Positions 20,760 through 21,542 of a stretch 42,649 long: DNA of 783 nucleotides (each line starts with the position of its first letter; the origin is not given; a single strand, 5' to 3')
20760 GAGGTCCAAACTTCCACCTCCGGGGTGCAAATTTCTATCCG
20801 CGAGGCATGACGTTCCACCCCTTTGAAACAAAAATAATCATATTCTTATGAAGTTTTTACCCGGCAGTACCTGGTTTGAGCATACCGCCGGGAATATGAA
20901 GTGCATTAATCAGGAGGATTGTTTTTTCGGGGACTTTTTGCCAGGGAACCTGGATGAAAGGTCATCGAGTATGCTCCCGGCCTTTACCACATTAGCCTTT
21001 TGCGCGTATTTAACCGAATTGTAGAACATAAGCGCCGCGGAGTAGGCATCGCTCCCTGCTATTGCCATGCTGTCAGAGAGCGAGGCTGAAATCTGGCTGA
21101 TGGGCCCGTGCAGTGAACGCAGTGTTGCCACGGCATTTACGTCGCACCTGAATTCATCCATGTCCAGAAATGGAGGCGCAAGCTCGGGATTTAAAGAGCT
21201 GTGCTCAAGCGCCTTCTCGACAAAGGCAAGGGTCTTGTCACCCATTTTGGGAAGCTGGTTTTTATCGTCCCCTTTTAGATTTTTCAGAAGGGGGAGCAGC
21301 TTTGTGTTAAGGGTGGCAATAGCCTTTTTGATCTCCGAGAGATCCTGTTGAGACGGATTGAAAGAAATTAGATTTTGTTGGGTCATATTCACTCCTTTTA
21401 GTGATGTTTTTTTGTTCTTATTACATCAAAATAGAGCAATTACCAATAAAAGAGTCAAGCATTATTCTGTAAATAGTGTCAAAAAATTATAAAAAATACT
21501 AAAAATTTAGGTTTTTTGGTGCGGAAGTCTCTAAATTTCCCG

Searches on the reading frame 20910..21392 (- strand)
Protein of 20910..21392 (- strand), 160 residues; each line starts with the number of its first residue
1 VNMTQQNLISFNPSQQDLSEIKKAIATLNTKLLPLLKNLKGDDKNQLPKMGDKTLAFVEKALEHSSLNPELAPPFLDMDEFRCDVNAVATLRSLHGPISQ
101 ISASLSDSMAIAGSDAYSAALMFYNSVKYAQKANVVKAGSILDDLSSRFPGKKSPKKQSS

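Call 8: search_protein_families(library=pfam, proteins=[window:20910-21392:-])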
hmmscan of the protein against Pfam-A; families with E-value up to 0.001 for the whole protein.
window:20910-21392:- (160 aa): 0 families

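Call 13: find_encoding_contigs(protein=window:20910-21392:-, flank=6000, max_places=10)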
Protein window:20910-21392:- (160 aa): no gene with exactly this product is on record in the collection.

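Call 15: find_homologous_proteins(query=window:20910-21392:-)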
Query window:20910-21392:- (160 aa): 22 proteins with E <= 0.001 among 311 candidates.
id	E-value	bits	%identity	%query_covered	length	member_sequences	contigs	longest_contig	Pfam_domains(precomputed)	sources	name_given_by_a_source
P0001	6.5e-91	320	97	99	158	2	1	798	-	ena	-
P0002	8.3e-80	284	89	97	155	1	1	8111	-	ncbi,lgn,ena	-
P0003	9.2e-71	255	79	98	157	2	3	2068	-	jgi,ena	-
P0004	2.2e-68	247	74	97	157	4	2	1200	-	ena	-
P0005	4.9e-58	213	68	96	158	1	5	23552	-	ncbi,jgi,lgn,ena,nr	ncbi:MAG TPA: hypothetical protein PK358_12055 [Spirochaetota bacterium]|nr:hypothetical protein [Sp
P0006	1.8e-57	211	65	96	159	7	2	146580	-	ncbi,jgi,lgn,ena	-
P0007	4.6e-57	210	65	97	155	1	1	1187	-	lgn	-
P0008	1.4e-56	209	63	97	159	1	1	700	-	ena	-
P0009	1.3e-54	202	65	96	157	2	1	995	-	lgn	-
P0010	3.5e-53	198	64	96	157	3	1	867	-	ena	-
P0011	1.0e-52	196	61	96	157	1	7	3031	-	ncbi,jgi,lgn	jgi:hypothetical protein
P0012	8.6e-49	183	58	94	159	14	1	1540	-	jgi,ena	-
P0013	3.2e-46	175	57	98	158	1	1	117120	-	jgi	jgi:hypothetical protein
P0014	2.4e-45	172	55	97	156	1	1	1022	-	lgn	-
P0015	6.4e-45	171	55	94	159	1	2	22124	-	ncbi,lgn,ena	-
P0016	1.7e-33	134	54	80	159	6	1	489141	-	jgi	jgi:hypothetical protein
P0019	2.4e-24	104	40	94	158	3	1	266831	-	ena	-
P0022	2.5e-10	59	34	94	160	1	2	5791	-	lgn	-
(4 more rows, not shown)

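Call 16: find_encoding_contigs(protein=P0002, flank=8000, max_places=4)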
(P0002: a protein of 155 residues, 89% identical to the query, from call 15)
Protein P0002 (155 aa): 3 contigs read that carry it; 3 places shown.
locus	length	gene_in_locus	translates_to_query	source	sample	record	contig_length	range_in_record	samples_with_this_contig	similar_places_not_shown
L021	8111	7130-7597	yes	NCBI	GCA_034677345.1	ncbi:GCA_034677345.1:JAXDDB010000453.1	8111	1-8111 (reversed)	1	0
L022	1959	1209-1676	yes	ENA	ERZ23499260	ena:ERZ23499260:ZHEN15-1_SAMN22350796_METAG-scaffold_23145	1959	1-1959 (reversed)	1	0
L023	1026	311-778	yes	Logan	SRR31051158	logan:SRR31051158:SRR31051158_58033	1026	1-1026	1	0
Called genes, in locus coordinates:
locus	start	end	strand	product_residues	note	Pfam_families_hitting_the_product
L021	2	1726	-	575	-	?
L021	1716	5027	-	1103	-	PF04257:RecC_N, PF27451:RecC_4th, PF17946:RecC_C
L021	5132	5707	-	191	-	PF01797:Y1_Tnp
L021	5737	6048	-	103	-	-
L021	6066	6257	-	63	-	-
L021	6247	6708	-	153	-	-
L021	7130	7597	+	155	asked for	-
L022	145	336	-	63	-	-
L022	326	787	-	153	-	-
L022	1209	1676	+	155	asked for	-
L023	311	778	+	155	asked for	-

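Call 17: find_encoding_contigs(protein=P0005, flank=8000, max_places=4)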
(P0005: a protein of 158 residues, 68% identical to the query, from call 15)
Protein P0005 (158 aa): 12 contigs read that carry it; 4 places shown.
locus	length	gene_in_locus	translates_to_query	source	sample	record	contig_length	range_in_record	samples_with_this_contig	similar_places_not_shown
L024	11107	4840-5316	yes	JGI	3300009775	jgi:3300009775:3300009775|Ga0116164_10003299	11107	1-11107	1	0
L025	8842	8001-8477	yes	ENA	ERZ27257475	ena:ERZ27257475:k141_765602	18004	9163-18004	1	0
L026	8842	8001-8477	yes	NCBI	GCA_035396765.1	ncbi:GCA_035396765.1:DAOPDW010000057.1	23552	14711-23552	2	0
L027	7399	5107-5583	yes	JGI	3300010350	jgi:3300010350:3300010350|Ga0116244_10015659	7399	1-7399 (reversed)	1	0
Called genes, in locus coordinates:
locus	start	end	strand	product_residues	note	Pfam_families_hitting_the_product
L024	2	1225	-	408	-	?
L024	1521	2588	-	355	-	PF13784:Fic_N, PF02661:Fic, PF21248:SoFic-like_C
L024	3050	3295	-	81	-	-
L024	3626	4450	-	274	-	-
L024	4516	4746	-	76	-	-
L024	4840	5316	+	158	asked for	-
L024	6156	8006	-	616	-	PF14200:RicinB_lectin_2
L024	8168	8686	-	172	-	-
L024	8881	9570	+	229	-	PF01693:Cauli_VI, PF00075:RNase_H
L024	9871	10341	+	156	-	PF00578:AhpC-TSA, PF08534:Redoxin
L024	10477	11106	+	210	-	?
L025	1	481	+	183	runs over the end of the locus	PF14512:TM1586_NiRdase (faint), PF00881:Nitroreductase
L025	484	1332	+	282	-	PF00520:Ion_trans, PF07885:Ion_trans_2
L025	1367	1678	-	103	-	-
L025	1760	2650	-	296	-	PF07973:tRNA_SAD, PF02272:DHHA1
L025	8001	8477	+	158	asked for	-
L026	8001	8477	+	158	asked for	-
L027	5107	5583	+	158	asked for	-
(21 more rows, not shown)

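Call 18: find_encoding_contigs(protein=P0006, flank=8000, max_places=4)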
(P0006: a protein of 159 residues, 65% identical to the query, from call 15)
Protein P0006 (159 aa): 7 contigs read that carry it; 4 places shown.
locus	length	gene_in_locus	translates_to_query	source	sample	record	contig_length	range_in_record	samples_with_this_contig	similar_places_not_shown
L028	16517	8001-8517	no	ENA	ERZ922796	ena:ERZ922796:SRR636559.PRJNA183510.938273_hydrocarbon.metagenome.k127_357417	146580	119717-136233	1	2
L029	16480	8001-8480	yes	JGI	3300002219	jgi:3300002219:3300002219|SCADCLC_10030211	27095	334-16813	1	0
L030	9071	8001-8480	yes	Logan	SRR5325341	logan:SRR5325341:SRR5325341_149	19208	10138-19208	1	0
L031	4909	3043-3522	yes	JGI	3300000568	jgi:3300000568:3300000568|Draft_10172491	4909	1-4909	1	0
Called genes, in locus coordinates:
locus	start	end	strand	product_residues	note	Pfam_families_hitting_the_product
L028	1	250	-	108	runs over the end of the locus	-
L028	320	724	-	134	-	-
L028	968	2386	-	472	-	PF00072:Response_reg, PF00158:Sigma54_activat, PF14532:Sigma54_activ_2, PF07728:AAA_5 (faint), PF25601:AAA_lid_14, PF02954:HTH_8 (faint)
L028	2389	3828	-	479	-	PF12729:4HB_MCP_1, PF00512:HisKA, PF02518:HATPase_c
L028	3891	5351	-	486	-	PF00270:DEAD, PF04851:ResIII, PF00271:Helicase_C, PF16124:RecQ_Zn_bind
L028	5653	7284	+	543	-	PF03063:Prismane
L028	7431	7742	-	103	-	PF18765:Polbeta, PF01909:NTP_transf_2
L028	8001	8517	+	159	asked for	-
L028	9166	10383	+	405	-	PF00155:Aminotran_1_2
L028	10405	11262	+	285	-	-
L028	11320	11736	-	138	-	-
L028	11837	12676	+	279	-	-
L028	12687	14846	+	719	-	-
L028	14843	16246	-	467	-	PF00300:His_Phos_1 (faint)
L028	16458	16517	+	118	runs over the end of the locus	PF18936:DUF5684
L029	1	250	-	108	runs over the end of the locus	-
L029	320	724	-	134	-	-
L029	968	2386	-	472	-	PF00072:Response_reg, PF00158:Sigma54_activat, PF14532:Sigma54_activ_2, PF07728:AAA_5 (faint), PF25601:AAA_lid_14, PF02954:HTH_8 (faint)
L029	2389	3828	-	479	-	PF12729:4HB_MCP_1, PF00512:HisKA, PF02518:HATPase_c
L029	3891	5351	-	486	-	PF00270:DEAD, PF04851:ResIII, PF00271:Helicase_C, PF16124:RecQ_Zn_bind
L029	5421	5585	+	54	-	-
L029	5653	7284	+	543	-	PF03063:Prismane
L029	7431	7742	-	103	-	PF18765:Polbeta, PF01909:NTP_transf_2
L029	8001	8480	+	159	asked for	-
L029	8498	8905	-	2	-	-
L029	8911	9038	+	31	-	-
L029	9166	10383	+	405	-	PF00155:Aminotran_1_2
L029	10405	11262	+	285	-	-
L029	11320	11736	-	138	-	-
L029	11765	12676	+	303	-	-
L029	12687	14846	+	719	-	-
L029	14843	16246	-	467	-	PF00300:His_Phos_1 (faint)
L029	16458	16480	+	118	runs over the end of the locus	PF18936:DUF5684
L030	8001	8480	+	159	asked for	-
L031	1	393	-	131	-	?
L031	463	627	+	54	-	-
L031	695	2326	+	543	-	PF03063:Prismane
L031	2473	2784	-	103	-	PF18765:Polbeta, PF01909:NTP_transf_2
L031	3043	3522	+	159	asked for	-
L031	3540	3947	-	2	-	-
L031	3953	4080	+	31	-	-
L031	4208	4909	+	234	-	?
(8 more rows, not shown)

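Call 19: find_encoding_contigs(protein=P0003, flank=8000, max_places=4)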
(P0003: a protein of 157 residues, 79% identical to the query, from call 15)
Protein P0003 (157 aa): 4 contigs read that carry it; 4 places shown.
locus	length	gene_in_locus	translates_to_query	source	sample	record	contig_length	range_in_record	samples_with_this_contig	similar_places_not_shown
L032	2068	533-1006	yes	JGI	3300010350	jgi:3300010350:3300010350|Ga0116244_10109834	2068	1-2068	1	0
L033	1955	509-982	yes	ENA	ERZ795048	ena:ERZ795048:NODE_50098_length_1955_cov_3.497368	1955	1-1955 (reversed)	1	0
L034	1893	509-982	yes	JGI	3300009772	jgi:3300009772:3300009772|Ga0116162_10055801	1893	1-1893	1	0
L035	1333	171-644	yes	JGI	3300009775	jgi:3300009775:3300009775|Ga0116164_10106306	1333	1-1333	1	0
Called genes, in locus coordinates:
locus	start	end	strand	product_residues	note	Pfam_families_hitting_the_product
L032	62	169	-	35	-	-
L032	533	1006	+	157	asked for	-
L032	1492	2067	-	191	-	?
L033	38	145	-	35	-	-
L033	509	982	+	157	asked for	-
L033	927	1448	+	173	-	-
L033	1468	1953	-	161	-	?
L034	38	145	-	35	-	-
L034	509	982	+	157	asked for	-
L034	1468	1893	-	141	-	?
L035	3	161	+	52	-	?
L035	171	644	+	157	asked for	-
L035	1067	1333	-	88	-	?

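Call 24: find_encoding_contigs(protein=P0013, flank=8000, max_places=2)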
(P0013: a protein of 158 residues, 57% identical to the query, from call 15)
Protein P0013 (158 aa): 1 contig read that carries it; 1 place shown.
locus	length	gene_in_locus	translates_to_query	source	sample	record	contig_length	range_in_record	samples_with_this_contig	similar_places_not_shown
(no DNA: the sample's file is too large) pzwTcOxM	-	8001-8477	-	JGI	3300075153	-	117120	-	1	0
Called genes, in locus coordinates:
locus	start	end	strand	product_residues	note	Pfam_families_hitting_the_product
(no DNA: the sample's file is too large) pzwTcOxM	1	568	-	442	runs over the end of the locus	PF01145:Band_7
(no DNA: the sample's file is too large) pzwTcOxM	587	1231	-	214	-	-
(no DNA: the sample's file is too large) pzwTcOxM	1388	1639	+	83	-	-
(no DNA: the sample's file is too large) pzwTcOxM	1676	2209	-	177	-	PF10050:DUF2284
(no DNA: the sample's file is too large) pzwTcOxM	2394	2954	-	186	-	-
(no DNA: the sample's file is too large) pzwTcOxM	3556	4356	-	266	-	PF00106:adh_short, PF08659:KR, PF23441:SDR, PF13561:adh_short_C2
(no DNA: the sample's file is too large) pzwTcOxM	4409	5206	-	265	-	PF06314:ADC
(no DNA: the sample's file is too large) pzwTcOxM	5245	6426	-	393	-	PF03729:DUF308 (weak)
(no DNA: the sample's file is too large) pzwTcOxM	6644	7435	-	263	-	PF01636:APH, PF01163:RIO1 (faint)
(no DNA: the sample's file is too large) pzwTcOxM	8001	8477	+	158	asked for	-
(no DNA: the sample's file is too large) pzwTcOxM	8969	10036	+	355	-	PF10987:DUF2806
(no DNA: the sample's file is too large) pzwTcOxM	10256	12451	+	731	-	PF00656:Peptidase_C14, PF00069:Pkinase, PF07714:PK_Tyr_Ser-Thr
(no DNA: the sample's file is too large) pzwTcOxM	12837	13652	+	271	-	PF00753:Lactamase_B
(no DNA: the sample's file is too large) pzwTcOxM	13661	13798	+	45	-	-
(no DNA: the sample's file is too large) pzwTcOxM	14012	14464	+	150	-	-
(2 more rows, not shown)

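Call 25: find_encoding_contigs(protein=P0016, flank=8000, max_places=2)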
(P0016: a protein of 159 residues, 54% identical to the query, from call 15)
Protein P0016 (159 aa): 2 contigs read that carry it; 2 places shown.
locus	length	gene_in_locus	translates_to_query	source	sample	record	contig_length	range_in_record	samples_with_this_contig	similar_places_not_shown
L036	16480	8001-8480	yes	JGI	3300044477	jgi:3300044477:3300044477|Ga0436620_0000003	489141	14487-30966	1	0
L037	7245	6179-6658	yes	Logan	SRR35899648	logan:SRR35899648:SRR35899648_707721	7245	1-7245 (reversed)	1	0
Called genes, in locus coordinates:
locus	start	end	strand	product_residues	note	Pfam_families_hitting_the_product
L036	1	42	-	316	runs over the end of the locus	PF00762:Ferrochelatase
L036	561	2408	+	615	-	PF00012:HSP70, PF06723:MreB_Mbl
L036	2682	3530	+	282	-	PF02498:Bro-N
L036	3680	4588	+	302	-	PF07661:MORN_2 (faint)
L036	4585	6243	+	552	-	PF00082:Peptidase_S8, PF18962:Por_Secre_tail (weak)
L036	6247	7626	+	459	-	PF13742:tRNA_anti_2, PF02601:Exonuc_VII_L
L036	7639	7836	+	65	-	PF02609:Exonuc_VII_S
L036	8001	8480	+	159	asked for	-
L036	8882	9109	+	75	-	-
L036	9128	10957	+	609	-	PF06580:His_kinase, PF02518:HATPase_c (weak)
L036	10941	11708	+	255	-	PF00072:Response_reg, PF04397:LytTR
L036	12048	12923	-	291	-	PF04471:Mrr_cat (weak)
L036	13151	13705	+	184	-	-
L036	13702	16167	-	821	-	PF13620:CarboxypepD_reg, PF13715:CarbopepD_reg_2, PF07715:Plug, PF00593:TonB_dep_Rec_b-barrel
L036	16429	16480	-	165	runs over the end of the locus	PF14595:Thioredoxin_9 (weak), PF00085:Thioredoxin, PF00578:AhpC-TSA, PF13728:TraF (weak), PF13098:Thioredoxin_2, PF13905:Thioredoxin_8 (faint)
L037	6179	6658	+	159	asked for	-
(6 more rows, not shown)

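Call 26: find_encoding_contigs(protein=P0019, flank=8000, max_places=2)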
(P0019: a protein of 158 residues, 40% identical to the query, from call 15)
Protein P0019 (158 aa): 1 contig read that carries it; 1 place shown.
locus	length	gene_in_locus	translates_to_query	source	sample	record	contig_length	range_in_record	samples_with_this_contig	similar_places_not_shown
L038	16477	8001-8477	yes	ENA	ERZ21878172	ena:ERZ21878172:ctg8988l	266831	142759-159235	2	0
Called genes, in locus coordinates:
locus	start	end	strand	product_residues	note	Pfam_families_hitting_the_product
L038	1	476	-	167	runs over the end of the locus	PF12821:ThrE_2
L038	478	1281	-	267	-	PF06738:ThrE, PF12821:ThrE_2 (weak)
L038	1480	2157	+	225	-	PF00175:NAD_binding_1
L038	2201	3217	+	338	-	PF21016:RlmN_N, PF04055:Radical_SAM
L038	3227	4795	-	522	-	PF01420:Methylase_S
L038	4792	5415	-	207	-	PF01797:Y1_Tnp (faint)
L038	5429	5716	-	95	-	-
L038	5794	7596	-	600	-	PF13588:HSDR_N_2, PF02384:N6_Mtase, PF07669:Eco57I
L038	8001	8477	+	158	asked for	-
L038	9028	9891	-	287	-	-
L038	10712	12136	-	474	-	PF01244:Peptidase_M19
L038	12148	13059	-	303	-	PF00112:Peptidase_C1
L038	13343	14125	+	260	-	PF00196:GerE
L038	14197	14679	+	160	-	PF01451:LMWPc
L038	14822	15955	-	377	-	PF00144:Beta-lactamase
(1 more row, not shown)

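Call 27: find_encoding_contigs(protein=P0015, flank=8000, max_places=2)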
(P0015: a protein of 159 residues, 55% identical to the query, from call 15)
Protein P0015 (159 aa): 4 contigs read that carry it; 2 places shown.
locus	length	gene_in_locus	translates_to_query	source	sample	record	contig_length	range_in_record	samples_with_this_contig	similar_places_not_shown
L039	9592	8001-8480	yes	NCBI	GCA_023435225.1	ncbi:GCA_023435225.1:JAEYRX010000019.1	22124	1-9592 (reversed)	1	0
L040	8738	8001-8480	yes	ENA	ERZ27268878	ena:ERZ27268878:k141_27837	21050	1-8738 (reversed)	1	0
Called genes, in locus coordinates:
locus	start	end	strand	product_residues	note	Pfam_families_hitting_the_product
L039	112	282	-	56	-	PF04964:Flp_Fap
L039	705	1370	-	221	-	PF00072:Response_reg, PF00196:GerE, PF08281:Sigma70_r4_2 (faint)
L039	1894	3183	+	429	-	PF12897:Asp_aminotransf, PF00155:Aminotran_1_2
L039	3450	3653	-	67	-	-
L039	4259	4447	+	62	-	-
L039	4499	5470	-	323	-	-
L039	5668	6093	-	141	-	-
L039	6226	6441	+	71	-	-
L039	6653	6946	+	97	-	PF05635:23S_rRNA_IVP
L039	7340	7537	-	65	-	-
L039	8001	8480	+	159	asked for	-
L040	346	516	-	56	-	PF04964:Flp_Fap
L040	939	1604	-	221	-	PF00072:Response_reg, PF00196:GerE, PF08281:Sigma70_r4_2 (faint)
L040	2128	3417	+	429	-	PF12897:Asp_aminotransf, PF00155:Aminotran_1_2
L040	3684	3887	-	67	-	-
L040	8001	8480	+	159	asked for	-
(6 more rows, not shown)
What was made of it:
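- Contigs often break inside the array (calls 16, 27).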

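Call 32: search_solved_structures(query=A1, max_evalue=10)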
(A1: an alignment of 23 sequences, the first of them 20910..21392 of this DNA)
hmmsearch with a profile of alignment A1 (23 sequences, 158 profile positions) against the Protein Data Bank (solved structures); distinct sequences matched with E-value up to 10: 4.
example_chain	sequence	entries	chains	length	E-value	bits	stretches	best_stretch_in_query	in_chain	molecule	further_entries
7mcd_A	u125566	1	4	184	0.0022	21.2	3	40-92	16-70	AI-designed TIM-barrel F15C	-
6i5b_A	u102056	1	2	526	1.3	12.2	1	91-135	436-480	Uncharacterized protein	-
6xqj_A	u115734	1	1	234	1.6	11.9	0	14-84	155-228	Protein Vpr,UV excision repair protein RAD23 homolog A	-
6clz_B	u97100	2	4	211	2.5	11.3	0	17-117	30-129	Apolipoprotein A-I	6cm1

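Call 33: search_protein_families(library=ncbifam, proteins=[window:20910-21392:-, P0016, P0019, P0022], max_evalue=1)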
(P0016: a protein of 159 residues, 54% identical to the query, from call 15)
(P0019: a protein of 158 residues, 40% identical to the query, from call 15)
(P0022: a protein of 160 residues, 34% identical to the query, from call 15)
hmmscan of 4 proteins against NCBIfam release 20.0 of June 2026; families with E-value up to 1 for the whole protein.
window:20910-21392:- (160 aa): 1 family
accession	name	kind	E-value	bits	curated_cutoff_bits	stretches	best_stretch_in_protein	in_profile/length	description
NF007359.1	PRK09855.1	equivalog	0.06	13.1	400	1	29-103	31-103/259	PTS galactosamine transporter subunit IID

P0016 (159 aa): 1 family
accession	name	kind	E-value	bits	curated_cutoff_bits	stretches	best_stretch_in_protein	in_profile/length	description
NF033876.2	flagella_HExxH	equivalog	0.14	11.5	205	1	96-145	184-233/384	flagellinolysin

P0019 (158 aa): 0 families

P0022 (160 aa): 0 families

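Call 34: search_protein_families(library=phrogs, proteins=[window:20910-21392:-, P0016, P0019, P0022], max_evalue=1)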
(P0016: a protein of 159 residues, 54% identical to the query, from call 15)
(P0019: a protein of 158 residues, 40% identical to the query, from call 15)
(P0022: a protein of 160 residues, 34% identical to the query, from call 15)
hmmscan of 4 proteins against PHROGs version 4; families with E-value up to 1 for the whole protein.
window:20910-21392:- (160 aa): 0 families

P0016 (159 aa): 1 family
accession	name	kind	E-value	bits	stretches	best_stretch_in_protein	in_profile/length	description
phrog_17847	-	unknown function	0.0063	17.1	1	47-144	116-212/271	-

P0019 (158 aa): 3 families
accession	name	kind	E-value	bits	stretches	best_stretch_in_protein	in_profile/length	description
phrog_6435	-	tail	0.2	9.9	1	12-154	1116-1233/2090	tail length tape measure protein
phrog_1442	-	tail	0.36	11.6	1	73-110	19-56/152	tail assembly chaperone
phrog_4901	-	other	0.39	11.1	1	11-107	84-177/273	hydrolase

P0022 (160 aa): 3 families
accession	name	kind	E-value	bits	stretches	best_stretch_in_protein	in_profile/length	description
phrog_17301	-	unknown function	0.19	12.9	1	18-87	25-91/124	-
phrog_14971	-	head and packaging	0.27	12.4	1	83-142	59-113/134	virion structural protein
phrog_1103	-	unknown function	0.37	11.9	0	13-44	11-42/80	-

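Call 35: find_related_loci(query=A1, collection=metagenome_contigs, flank=3000)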
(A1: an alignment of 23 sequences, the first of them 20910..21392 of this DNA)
Query A1 (160 aa) in metagenome_contigs; peptide patterns used: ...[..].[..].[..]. (x = any residue, [..] = any of these).
600 stretches matched a pattern (row limit reached: there are more); 439 encode a relative of the query (tblastn E <= 1e-3); the best 80 are kept; 80 distinct loci.
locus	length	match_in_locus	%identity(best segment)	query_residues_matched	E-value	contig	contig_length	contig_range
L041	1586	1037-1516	99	1-160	2e-111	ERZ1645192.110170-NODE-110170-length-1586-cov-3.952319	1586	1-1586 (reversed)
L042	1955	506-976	79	2-158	3e-83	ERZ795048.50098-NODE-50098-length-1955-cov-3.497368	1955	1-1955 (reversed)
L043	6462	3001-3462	65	3-156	2e-66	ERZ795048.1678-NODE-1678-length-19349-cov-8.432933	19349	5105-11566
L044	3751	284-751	64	2-157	1e-65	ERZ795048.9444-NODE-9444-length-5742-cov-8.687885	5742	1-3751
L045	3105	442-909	64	2-157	6e-66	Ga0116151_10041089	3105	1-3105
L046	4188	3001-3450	59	3-152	1e-58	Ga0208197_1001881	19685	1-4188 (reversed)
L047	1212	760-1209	59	3-152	7e-62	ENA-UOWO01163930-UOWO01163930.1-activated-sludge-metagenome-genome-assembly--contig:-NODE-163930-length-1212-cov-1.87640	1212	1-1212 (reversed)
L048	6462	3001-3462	65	3-156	2e-66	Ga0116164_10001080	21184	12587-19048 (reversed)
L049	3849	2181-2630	58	3-152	4e-58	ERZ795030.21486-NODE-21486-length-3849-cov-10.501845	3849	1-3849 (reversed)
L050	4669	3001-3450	58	3-152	4e-58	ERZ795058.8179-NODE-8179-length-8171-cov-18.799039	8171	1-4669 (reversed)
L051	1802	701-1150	58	3-152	1e-59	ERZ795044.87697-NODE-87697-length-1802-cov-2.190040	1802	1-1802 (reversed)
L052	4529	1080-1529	59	3-152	5e-58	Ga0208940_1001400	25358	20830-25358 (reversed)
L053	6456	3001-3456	57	3-154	5e-56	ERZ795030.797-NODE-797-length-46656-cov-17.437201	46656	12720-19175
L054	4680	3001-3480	50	1-160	5e-51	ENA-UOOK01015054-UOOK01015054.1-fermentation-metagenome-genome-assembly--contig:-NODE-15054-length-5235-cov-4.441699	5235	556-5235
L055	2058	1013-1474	55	3-156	1e-51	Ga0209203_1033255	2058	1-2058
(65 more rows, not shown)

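Call 39: search_protein_representatives(alignment_id=A1)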
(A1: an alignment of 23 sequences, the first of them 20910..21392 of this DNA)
Query: 23 sequences, 158 profile positions. Proteins with E-value up to 0.001 (for the whole library): 4484; up to 1e-10: 2715; up to 1e-30: 445. The best 150 are listed.
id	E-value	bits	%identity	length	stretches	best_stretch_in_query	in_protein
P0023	3.5e-68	244.8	-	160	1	1-156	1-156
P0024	1.0e-62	227.0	-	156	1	1-155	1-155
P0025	1.6e-62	226.5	-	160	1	1-155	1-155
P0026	4.1e-61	221.9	-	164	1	1-154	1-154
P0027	2.3e-55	203.2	-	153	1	3-153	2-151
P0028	1.9e-54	200.2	-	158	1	1-157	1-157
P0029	3.6e-54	199.3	-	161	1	1-154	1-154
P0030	1.5e-53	197.3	-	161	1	1-155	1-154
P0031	5.4e-53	195.5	-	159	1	1-155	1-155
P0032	1.9e-52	193.7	-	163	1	2-153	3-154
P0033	7.3e-52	191.8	-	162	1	1-153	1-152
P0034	1.1e-51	191.2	-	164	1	1-153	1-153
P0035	1.5e-50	187.6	-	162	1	1-157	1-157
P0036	3.3e-50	186.4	-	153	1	1-151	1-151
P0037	5.5e-50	185.7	-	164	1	1-150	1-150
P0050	8.4e-48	178.6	-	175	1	3-155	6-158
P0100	6.1e-43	162.8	-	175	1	5-154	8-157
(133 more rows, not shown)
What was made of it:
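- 20910..21392 (-): Gene for a 160-aa orphan protein. The real start is probably the ATG two codons in (about 21386), because homologues begin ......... It is the conserved partner of the array. The family has 4,484 clusters at 50% identity (call 39).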

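Call 40: predict_structure(alignment_id=A1)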
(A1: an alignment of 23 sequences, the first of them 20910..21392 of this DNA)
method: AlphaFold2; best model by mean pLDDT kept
length: 160 residues; sequences in the alignment: 23
mean_pLDDT: 89.0   pTM: 0.70
mean pLDDT of the five models: 89.0, 87.6, 87.0, 85.5, 84.1
residues with pLDDT >= 90: 121; 70-90: 22; 50-70: 9; < 50: 8
segments of 3 or more residues with pLDDT < 50: 1-3, 156-160
pLDDT, mean of each block of 10 residues (from residue 1): 58 94 97 93 86 94 96 95 96 95 96 92 95 94 90 51
secondary structure, 60 per line:
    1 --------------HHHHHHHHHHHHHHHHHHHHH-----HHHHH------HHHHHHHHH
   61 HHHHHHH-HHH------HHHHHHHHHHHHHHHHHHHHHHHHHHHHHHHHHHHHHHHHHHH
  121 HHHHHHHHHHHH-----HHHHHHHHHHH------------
elements in order: H15-35 H41-45 H52-67 H78-132 H138-148

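Call 44: fold_search(model_id=the predicted structure, library=pdb)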
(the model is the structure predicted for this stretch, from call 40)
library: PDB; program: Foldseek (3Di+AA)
matches with E <= 10: 16; with E <= 0.001: 0
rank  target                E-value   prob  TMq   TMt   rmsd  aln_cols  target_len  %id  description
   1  3g5n_A                2.8e+00  0.06  0.19  0.08  18.0       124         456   17  Triple ligand occupancy crystal structure of cytochrome P450 2B4 in complex with the inhibitor 1-biphenyl-4-methyl-1H- (released 2009-05-12)
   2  6sct_B                3.0e+00  0.04  0.14  0.05  23.0       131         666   16  Cryo-EM structure of the consensus triskelion hub of the clathrin coat complex (released 2019-10-02)
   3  9a1u_MODEL_1_A        4.5e+00  0.08  0.28  0.09  12.4       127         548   11  SARS-CoV-2 nsp7-11 polyprotein (released 2022-12-16)
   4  5ifg_B                5.4e+00  0.06  0.20  0.26  20.4       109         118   13  Crystal structure of HigA-HigB complex from E. Coli (released 2017-03-01)
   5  8pw5_o1               6.2e+00  0.07  0.20  0.26  10.6        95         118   12  CS respirasome from murine liver (released 2024-04-24)
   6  6hek_A                6.2e+00  0.04  0.19  0.08  11.0       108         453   18  Structure of human USP28 bound to Ubiquitin-PA (released 2019-03-27)
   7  6kmq_B                6.6e+00  0.11  0.24  0.31  11.5        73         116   12  2.3 Angstrom resolution structure of dimeric HigBA toxin-antitoxin complex from E. coli (released 2020-11-18)
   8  4chv_A                7.0e+00  0.02  0.19  0.11  20.4       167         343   15  The electron crystallography structure of the cAMP-bound potassium channel MloK1 (released 2014-01-15)
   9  1ez3_B                8.0e+00  0.10  0.29  0.35   8.6       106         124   15  CRYSTAL STRUCTURE OF THE NEURONAL T-SNARE SYNTAXIN-1A (released 2000-06-07)
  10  6g2j_o                8.5e+00  0.06  0.19  0.28  15.5        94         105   12  Mouse mitochondrial complex I in the active state (released 2018-06-06)
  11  9pd4_S                8.5e+00  0.06  0.27  0.11  19.8       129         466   12  NER dual incision complex - DuIM (released 2026-02-18)
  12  8g0q_A                9.1e+00  0.04  0.28  0.18  15.9       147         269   11  Crystal structure of the yeast Ndc80:Nuf2 head region with a bound Dam1 segment (released 2023-03-29)
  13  1s3q_J                9.1e+00  0.02  0.16  0.16  21.1       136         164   12  Crystal structures of a novel open pore ferritin from the hyperthermophilic Archaeon Archaeoglobus fulgidus (released 2005-04-12)
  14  9cpb_3V               9.1e+00  0.02  0.11  0.09  23.8        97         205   12  Atomic model of bovine Fallopian tube cilia doublet microtubule (48-nm periodicity) (released 2024-10-30)
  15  3g5n_B                9.1e+00  0.02  0.18  0.08  17.8       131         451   18  Triple ligand occupancy crystal structure of cytochrome P450 2B4 in complex with the inhibitor 1-biphenyl-4-methyl-1H- (released 2009-05-12)
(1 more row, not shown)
